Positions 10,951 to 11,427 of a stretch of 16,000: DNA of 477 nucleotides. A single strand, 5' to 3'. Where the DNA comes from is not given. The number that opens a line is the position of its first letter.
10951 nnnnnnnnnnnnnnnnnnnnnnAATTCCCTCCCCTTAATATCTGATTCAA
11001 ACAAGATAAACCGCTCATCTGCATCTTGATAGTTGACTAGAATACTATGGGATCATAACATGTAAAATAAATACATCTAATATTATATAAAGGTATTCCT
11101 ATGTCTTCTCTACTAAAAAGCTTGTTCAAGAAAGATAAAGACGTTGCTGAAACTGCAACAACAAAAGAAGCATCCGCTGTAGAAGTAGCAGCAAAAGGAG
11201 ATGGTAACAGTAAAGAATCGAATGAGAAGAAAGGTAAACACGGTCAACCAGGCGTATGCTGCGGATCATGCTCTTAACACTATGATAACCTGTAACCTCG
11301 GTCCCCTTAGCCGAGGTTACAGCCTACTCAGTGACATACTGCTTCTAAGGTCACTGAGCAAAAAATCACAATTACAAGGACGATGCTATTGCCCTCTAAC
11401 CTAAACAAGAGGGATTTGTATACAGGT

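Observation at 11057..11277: Untracked 58-aa ORF ending in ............, preceded by an hmp-like operator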

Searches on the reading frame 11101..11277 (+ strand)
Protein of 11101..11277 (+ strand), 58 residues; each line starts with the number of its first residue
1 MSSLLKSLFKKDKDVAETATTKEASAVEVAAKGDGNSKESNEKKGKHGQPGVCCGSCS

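Call 4: search_protein_families(library=ncbifam, proteins=[window:11101-11277:+], max_evalue=0.01)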
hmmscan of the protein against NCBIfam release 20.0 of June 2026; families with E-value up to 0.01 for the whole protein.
window:11101-11277:+ (58 aa): 1 family
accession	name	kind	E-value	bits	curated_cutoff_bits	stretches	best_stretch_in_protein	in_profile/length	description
TIGR04101.1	CCGSCS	equivalog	3.3e-13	50.4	28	1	1-58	1-59/59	CCGSCS motif protein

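Call 10: search_protein_families(library=pfam, proteins=[window:11101-11277:+], max_evalue=1)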
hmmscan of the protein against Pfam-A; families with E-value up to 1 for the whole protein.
window:11101-11277:+ (58 aa): 0 families

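Call 14: find_homologous_proteins(query=window:11101-11274:+, max_evalue=0.01)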
Query window:11101-11274:+ (58 aa): 2 proteins with E <= 0.01 among 2 candidates.
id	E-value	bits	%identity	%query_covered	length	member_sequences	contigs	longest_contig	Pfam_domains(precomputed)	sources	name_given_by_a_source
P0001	3.8e-29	116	100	100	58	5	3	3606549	-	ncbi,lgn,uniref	ncbi:CCGSCS motif protein [Neptuniibacter sp. QD29_5]|uniref:CCGSCS motif protein n=1 Tax=unclassifi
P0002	1.8e-19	86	78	100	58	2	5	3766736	-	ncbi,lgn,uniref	ncbi:CCGSCS motif protein [Neptuniibacter sp. SY11_33]|uniref:CCGSCS motif protein n=1 Tax=Neptuniib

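Call 17: find_related_loci(query=A1, collection=genome_contigs, flank=4000)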
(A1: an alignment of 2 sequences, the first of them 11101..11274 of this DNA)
Query A1 (58 aa) in genome_contigs; peptide patterns used: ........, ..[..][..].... (x = any residue, [..] = any of these).
429 stretches matched a pattern; 4 encode a relative of the query (tblastn E <= 1e-3); 4 distinct loci.
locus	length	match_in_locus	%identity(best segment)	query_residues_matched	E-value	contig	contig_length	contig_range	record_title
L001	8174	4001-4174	100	1-58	5e-35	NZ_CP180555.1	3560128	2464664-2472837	Neptuniibacter sp. QD48_55 chromosome, complete genome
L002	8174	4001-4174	100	1-58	5e-35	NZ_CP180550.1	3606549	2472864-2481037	Neptuniibacter sp. QD37_6 chromosome, complete genome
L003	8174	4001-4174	98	1-58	2e-34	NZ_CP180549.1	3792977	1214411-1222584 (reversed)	Neptuniibacter sp. QD57_21 chromosome, complete genome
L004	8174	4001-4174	78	1-58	6e-26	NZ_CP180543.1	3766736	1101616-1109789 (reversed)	Neptuniibacter sp. SY11_33 chromosome, complete genome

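Call 20: search_protein_representatives(alignment_id=A1)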
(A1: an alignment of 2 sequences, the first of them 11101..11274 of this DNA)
Query: 2 sequences, 58 profile positions. Proteins with E-value up to 0.001 (for the whole library): 13; up to 1e-10: 1; up to 1e-30: 1. The best 13 are listed.
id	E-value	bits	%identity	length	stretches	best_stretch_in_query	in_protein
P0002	2.8e-35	136.5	-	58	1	1-58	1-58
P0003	4.0e-09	52.8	-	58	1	5-58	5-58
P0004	1.3e-08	51.1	-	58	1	5-58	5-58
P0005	3.6e-05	40.1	-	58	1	6-58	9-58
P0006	4.6e-05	39.8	-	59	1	7-58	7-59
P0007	5.0e-05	39.6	-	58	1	5-58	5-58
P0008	9.2e-05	38.8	-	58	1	6-58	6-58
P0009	1.0e-04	38.7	-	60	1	4-57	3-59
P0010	3.3e-04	37.0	-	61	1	5-58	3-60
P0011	3.4e-04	37.0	-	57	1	1-58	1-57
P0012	4.1e-04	36.7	-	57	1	13-58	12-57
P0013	5.5e-04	36.3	-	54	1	5-57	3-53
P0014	6.5e-04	36.1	-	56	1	4-57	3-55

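Call 22: find_homologous_proteins(query=A3, max_evalue=0.001)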
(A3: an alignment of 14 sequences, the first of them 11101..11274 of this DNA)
Query A3 (14 sequences) (58 aa, profile of the alignment): 255 proteins with E <= 0.001 among 779 candidates; the best 120 are listed.
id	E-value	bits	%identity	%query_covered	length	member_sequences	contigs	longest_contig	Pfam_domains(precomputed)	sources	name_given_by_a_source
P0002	2.5e-18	85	78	100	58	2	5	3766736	-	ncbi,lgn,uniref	ncbi:CCGSCS motif protein [Neptuniibacter sp. SY11_33]|uniref:CCGSCS motif protein n=1 Tax=Neptuniib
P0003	3.2e-18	84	47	100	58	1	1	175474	-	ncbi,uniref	ncbi:CCGSCS motif protein [Photobacterium minamisatsumaniensis]|uniref:CCGSCS motif protein n=1 Tax=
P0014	8.9e-18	83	37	93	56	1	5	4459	-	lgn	-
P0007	1.5e-17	82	37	100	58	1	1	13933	-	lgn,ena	-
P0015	1.8e-17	82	43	93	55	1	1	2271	-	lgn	-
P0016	3.1e-17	81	41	100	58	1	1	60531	-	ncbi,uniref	ncbi:CCGSCS motif protein [Photobacterium makurazakiensis]|uniref:CCGSCS motif protein n=1 Tax=Photo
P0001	3.8e-17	81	100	100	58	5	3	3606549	-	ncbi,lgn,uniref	ncbi:CCGSCS motif protein [Neptuniibacter sp. QD29_5]|uniref:CCGSCS motif protein n=1 Tax=unclassifi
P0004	1.1e-16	79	47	100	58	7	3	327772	-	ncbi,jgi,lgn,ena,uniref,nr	ncbi:CCGSCS motif protein [Photobacterium indicum]|uniref:CCGSCS motif protein n=1 Tax=Photobacteriu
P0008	1.9e-16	79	42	100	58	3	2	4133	-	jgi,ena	-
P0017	2.9e-16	78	47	95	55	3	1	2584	-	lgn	-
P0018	3.9e-16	78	38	100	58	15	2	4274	-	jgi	jgi:CCGSCS motif protein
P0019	4.1e-16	78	50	91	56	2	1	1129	-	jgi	-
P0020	4.8e-16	77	43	100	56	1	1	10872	-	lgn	-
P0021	5.7e-16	77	50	93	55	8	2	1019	-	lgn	-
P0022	7.8e-16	77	48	95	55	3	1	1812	-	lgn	-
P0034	2.0e-14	72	49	95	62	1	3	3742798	-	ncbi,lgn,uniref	ncbi:CCGSCS motif protein [Halomonas sp. E19]|uniref:CCGSCS motif protein n=1 Tax=unclassified Halom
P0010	3.7e-14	71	35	93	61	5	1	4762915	-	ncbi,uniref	ncbi:CCGSCS motif protein [Billgrantia sp. C5P2]|uniref:CCGSCS motif protein n=1 Tax=Billgrantia sp.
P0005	4.0e-14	71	67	38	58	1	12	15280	-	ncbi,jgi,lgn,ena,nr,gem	ncbi:MAG TPA: CCGSCS motif protein [Alcanivoracaceae bacterium]|nr:CCGSCS motif protein [Alcanivorac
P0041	4.8e-14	71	44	90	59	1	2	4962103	-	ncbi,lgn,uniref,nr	ncbi:CCGSCS motif protein [Shewanella violacea]|uniref:CCGSCS motif protein n=1 Tax=Shewanella viola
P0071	4.8e-13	68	41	100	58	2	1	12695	-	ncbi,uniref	ncbi:CCGSCS motif protein [Aliivibrio kagoshimensis]|uniref:CCGSCS motif protein n=1 Tax=Aliivibrio 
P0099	1.6e-11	63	33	100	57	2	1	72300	-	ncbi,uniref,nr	ncbi:CCGSCS motif protein [Marinicella gelatinilytica]|uniref:CCGSCS motif protein n=1 Tax=Marinicel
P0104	3.0e-11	62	41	100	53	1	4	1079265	-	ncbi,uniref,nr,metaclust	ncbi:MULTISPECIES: CCGSCS motif protein [Vibrio]|uniref:CCGSCS motif protein n=1 Tax=Vibrio haliotic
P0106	3.8e-11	62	38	100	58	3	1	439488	-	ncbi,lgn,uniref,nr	ncbi:CCGSCS motif protein [Marinobacter sp. 1-3A]|uniref:CCGSCS motif protein n=1 Tax=Marinobacter s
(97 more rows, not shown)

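Call 23: find_encoding_contigs(protein=P0004, flank=4000, max_places=2)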
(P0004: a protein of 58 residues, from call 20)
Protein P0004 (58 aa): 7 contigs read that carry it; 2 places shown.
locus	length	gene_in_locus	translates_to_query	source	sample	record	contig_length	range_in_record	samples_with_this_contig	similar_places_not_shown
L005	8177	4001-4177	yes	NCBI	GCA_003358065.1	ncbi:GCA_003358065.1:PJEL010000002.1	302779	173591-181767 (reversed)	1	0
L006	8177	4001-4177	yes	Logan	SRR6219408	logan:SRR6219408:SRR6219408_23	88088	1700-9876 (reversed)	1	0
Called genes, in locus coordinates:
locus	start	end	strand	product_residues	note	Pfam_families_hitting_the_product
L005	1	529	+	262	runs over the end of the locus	PF00378:ECH_1, PF16113:ECH_2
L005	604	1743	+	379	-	PF00378:ECH_1, PF16113:ECH_2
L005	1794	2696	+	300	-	PF02826:2-Hacid_dh_C (faint), PF03446:NAD_binding_2, PF03807:F420_oxidored (weak), PF14833:NAD_binding_11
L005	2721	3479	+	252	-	PF00106:adh_short, PF08659:KR, PF13561:adh_short_C2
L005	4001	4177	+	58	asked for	-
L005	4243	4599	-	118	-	PF10928:DUF2810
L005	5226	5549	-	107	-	-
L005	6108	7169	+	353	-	PF05222:AlaDh_PNT_N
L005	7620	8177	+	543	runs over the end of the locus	PF12729:4HB_MCP_1, PF00015:MCPsignal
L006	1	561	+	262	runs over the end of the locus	PF00378:ECH_1, PF16113:ECH_2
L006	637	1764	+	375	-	PF00378:ECH_1, PF16113:ECH_2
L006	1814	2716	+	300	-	PF02826:2-Hacid_dh_C (faint), PF03446:NAD_binding_2, PF03807:F420_oxidored (weak), PF14833:NAD_binding_11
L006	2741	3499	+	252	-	PF00106:adh_short, PF08659:KR, PF13561:adh_short_C2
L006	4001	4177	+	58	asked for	-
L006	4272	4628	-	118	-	PF10928:DUF2810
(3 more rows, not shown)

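Call 24: find_encoding_contigs(protein=P0041, flank=4000, max_places=2)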
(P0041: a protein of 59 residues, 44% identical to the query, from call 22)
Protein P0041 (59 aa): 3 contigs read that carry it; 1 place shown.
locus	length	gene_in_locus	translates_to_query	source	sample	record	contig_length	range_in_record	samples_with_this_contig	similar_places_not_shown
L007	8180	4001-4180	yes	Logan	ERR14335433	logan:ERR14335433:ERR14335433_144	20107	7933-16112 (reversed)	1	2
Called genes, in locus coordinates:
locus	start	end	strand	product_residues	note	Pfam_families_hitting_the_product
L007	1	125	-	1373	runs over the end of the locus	?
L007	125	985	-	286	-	-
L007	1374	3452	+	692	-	PF00009:GTP_EFTU, PF01926:MMR_HSR1 (weak), PF22042:EF-G_D2, PF03144:GTP_EFTU_D2, PF14492:EFG_III, PF03764:EFG_IV, PF00679:EFG_C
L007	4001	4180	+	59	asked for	-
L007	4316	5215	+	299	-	PF22624:AASDHPPT_N (faint), PF01648:ACPS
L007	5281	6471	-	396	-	PF13372:Alginate_exp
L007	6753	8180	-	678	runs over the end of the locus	PF00753:Lactamase_B, PF14863:Alkyl_sulf_dimr, PF14864:Alkyl_sulf_C, PF02036:SCP2 (weak)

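Call 25: find_encoding_contigs(protein=P0034, flank=4000, max_places=2)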
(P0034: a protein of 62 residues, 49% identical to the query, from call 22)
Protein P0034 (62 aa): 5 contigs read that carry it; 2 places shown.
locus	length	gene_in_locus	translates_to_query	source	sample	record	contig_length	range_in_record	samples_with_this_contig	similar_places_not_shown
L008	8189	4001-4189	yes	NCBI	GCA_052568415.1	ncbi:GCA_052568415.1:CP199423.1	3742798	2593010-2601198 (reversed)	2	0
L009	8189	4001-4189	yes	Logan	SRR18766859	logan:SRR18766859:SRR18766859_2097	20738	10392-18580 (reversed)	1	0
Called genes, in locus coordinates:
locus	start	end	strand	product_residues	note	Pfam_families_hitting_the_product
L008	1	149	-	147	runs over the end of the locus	PF12802:MarR_2, PF01047:MarR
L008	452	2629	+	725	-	PF00378:ECH_1, PF16113:ECH_2, PF02737:3HCDH_N, PF00725:3HCDH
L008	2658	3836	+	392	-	PF00108:Thiolase_N, PF02803:Thiolase_C, PF22691:Thiolase_C_1 (faint)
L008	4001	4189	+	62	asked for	-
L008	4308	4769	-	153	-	-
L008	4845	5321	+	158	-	PF01161:PBP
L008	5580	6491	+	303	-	PF05721:PhyH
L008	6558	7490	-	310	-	PF02558:ApbA, PF08546:ApbA_C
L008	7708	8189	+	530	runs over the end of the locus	PF02885:Glycos_trans_3N, PF00591:Glycos_transf_3, PF07831:PYNP_C (weak)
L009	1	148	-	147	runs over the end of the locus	PF12802:MarR_2, PF01047:MarR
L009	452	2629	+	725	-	PF00378:ECH_1, PF16113:ECH_2, PF02737:3HCDH_N, PF00725:3HCDH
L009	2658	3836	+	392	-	PF00108:Thiolase_N, PF02803:Thiolase_C, PF22691:Thiolase_C_1 (faint)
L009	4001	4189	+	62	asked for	-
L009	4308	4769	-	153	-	-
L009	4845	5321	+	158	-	PF01161:PBP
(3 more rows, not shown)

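Call 26: find_encoding_contigs(protein=P0106, flank=4000, max_places=2)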
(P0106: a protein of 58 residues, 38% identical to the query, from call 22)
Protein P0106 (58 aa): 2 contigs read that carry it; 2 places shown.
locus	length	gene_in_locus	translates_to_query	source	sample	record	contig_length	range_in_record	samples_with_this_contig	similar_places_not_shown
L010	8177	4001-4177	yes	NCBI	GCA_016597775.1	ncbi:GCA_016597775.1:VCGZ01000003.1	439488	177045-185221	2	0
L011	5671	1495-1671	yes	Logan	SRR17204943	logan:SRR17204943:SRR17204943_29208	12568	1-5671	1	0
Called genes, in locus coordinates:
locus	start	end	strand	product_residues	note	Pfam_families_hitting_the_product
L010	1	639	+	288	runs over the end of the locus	PF00126:HTH_1, PF03466:LysR_substrate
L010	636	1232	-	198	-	PF02517:Rce1-like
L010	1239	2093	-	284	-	PF00378:ECH_1, PF16113:ECH_2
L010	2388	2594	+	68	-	PF00313:CSD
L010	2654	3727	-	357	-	PF00990:GGDEF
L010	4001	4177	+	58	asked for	-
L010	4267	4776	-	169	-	PF04314:LpqE-like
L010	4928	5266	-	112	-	PF08274:Zn_Ribbon_YjdM, PF03831:YjdM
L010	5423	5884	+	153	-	PF02639:DUF188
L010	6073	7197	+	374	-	PF07995:GSDH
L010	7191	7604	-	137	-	PF04828:GFA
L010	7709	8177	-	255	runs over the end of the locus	PF00462:Glutaredoxin (faint), PF02798:GST_N (weak), PF13409:GST_N_2, PF13417:GST_N_3, PF13409:GST_N_2 (weak)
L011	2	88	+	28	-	?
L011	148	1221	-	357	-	PF00990:GGDEF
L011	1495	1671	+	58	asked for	-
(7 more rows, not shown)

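Call 27: find_encoding_contigs(protein=P0104, flank=4000, max_places=2)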
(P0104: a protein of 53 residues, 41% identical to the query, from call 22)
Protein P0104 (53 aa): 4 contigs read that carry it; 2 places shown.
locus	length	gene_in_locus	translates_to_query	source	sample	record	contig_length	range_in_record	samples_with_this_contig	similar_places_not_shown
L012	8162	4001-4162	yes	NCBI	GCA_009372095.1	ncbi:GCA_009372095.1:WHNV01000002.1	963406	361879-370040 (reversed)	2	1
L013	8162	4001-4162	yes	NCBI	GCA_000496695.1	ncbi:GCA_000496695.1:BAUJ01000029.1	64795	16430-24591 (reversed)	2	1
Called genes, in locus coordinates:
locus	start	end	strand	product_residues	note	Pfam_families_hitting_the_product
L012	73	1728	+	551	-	PF00884:Sulfatase, PF01663:Phosphodiest (faint)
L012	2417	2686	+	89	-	PF12840:HTH_20, PF13412:HTH_24 (weak), PF01022:HTH_5, PF21476:PF0610-like_N (faint), PF01325:Fe_dep_repress (faint)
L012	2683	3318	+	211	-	PF07853:DUF1648 (weak), PF13630:SdpI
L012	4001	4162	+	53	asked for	-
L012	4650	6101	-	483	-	PF00199:Catalase, PF06628:Catalase-rel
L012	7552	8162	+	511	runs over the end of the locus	PF02028:BCCT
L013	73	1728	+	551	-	PF00884:Sulfatase, PF01663:Phosphodiest (faint)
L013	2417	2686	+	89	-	PF12840:HTH_20, PF13412:HTH_24 (weak), PF01022:HTH_5, PF21476:PF0610-like_N (faint), PF01325:Fe_dep_repress (faint)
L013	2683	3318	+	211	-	PF07853:DUF1648 (weak), PF13630:SdpI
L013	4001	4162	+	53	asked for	-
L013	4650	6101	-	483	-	PF00199:Catalase, PF06628:Catalase-rel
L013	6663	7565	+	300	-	PF02574:S-methyl_trans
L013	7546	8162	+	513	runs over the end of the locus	PF02028:BCCT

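Call 28: find_encoding_contigs(protein=P0099, flank=4000, max_places=1)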
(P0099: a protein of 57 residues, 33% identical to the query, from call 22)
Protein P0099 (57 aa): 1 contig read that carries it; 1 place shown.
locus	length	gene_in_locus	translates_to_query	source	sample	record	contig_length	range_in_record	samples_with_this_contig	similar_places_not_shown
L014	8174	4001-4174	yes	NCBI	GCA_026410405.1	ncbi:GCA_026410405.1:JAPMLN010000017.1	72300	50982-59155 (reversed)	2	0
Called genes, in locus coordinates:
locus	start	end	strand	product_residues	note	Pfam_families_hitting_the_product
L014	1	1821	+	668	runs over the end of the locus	PF05922:Inhibitor_I9 (faint), PF00082:Peptidase_S8, PF04151:PPC, PF01483:P_proprotein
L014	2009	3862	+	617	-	PF01053:Cys_Met_Meta_PP (faint)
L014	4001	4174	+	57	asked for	-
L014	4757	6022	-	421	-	PF00691:OmpA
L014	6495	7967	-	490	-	PF01966:HD (weak), PF13286:HD_assoc (faint)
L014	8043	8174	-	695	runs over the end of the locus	PF00009:GTP_EFTU, PF03144:GTP_EFTU_D2, PF22042:EF-G_D2, PF14492:EFG_III, PF03764:EFG_IV, PF00679:EFG_C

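Call 29: find_encoding_contigs(protein=P0005, flank=4000, max_places=2)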
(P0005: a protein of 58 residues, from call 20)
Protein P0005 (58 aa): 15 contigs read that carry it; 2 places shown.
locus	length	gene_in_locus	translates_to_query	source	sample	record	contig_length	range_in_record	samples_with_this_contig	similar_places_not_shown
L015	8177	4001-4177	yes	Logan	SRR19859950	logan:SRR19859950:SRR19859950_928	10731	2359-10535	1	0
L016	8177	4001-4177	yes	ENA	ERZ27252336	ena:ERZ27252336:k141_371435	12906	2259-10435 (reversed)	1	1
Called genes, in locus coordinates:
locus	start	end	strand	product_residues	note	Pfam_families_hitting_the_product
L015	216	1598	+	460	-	-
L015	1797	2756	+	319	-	PF00561:Abhydrolase_1, PF02089:Palm_thioest (faint)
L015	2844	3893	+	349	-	PF03280:Lipase_chap, PF02520:ANIS5_cation-bd (faint)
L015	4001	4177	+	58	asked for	-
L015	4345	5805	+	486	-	PF00070:Pyr_redox (faint), PF00743:FMO-like, PF07992:Pyr_redox_2, PF13450:NAD_binding_8, PF13454:NAD_binding_9 (faint), PF13738:Pyr_redox_3, PF13434:Lys_Orn_oxgnase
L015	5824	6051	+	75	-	PF06794:UPF0270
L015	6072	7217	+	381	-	PF02450:LCAT (faint), PF24096:DUF7379, PF00561:Abhydrolase_1 (faint), PF02089:Palm_thioest (weak), PF05057:DUF676, PF07819:PGAP1, PF12697:Abhydrolase_6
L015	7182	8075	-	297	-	PF04463:2-thiour_desulf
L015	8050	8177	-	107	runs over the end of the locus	?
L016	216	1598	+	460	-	-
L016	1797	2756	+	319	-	PF00561:Abhydrolase_1, PF02089:Palm_thioest (faint)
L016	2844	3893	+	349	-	PF03280:Lipase_chap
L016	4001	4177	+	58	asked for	-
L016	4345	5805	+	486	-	PF00070:Pyr_redox (faint), PF00743:FMO-like, PF07992:Pyr_redox_2, PF13450:NAD_binding_8, PF13454:NAD_binding_9 (faint), PF13738:Pyr_redox_3, PF13434:Lys_Orn_oxgnase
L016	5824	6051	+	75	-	PF06794:UPF0270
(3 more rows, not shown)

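Call 30: find_encoding_contigs(protein=P0071, flank=4000, max_places=1)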
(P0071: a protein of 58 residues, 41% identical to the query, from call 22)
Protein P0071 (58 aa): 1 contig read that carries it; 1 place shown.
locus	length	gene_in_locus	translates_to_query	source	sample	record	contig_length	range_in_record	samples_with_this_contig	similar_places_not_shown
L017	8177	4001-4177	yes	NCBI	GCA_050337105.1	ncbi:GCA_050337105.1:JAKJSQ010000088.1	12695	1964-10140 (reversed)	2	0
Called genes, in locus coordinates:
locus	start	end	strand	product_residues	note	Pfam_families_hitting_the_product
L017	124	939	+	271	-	PF02668:TauD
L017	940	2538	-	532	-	PF00999:Na_H_Exchanger, PF02254:TrkA_N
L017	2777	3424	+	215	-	PF13417:GST_N_3, PF13409:GST_N_2, PF00043:GST_C (weak), PF13410:GST_C_2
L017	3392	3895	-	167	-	PF13302:Acetyltransf_3, PF00583:Acetyltransf_1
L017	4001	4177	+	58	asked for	-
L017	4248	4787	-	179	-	PF06042:NTP_transf_6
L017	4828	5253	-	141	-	PF04828:GFA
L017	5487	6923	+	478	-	PF00672:HAMP (weak), PF00015:MCPsignal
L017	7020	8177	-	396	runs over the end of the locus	PF06181:Urate_ox_N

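Call 31: find_encoding_contigs(protein=P0010, flank=4000, max_places=1)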
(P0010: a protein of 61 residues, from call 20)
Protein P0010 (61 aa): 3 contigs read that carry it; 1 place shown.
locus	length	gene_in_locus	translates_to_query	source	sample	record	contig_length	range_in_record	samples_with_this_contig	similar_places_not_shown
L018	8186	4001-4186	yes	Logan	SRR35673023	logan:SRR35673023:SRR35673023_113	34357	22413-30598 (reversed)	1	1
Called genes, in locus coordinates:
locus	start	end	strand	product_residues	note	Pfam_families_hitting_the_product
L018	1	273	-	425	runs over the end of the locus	PF19346:DUF5924, PF11141:DUF2914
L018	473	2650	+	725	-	PF00378:ECH_1, PF16113:ECH_2, PF02737:3HCDH_N, PF00725:3HCDH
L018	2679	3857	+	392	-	PF00108:Thiolase_N, PF22691:Thiolase_C_1 (faint), PF02803:Thiolase_C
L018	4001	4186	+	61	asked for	-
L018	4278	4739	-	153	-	PF03358:FMN_red (weak)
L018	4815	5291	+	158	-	PF01161:PBP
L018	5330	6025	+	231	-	-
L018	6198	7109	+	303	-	PF05721:PhyH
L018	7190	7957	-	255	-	PF13489:Methyltransf_23, PF01209:Ubie_methyltran (weak), PF05175:MTS (weak), PF07021:MetW (weak), PF13847:Methyltransf_31, PF08241:Methyltransf_11, PF08242:Methyltransf_12, PF13649:Methyltransf_25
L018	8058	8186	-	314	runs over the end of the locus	PF01210:NAD_Gly3P_dh_N (faint), PF02558:ApbA, PF08546:ApbA_C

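Call 40: find_related_loci(query=A3, collection=metagenome_contigs, flank=2500)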
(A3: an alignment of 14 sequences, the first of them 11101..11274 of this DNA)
Query A3 (58 aa) in metagenome_contigs; peptide patterns used: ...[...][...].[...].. (x = any residue, [..] = any of these).
49 stretches matched a pattern; 41 encode a relative of the query (tblastn E <= 1e-3); 41 distinct loci.
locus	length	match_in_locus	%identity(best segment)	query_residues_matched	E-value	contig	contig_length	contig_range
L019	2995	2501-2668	51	5-57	6e-12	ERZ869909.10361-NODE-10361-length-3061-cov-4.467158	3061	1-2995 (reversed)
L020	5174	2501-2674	40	1-58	1e-10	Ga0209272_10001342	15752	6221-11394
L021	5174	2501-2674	47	1-58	3e-10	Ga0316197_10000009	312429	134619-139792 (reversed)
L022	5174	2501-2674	47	1-58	3e-10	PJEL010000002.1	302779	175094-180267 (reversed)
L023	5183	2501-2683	43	4-57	6e-10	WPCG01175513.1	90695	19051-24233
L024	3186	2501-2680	46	3-58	2e-9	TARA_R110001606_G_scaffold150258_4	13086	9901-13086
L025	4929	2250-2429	46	3-58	2e-9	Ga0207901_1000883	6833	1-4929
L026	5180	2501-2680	46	3-58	2e-9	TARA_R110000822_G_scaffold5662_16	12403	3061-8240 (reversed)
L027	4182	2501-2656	43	1-58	3e-9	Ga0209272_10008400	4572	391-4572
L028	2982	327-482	43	1-58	3e-9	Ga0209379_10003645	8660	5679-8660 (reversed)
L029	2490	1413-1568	43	1-58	3e-9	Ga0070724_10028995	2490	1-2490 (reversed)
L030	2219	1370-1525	43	1-58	3e-9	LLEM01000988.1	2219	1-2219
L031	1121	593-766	43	1-58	7e-9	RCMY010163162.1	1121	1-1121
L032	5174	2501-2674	38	1-58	9e-9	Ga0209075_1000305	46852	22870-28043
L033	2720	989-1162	40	1-58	1e-8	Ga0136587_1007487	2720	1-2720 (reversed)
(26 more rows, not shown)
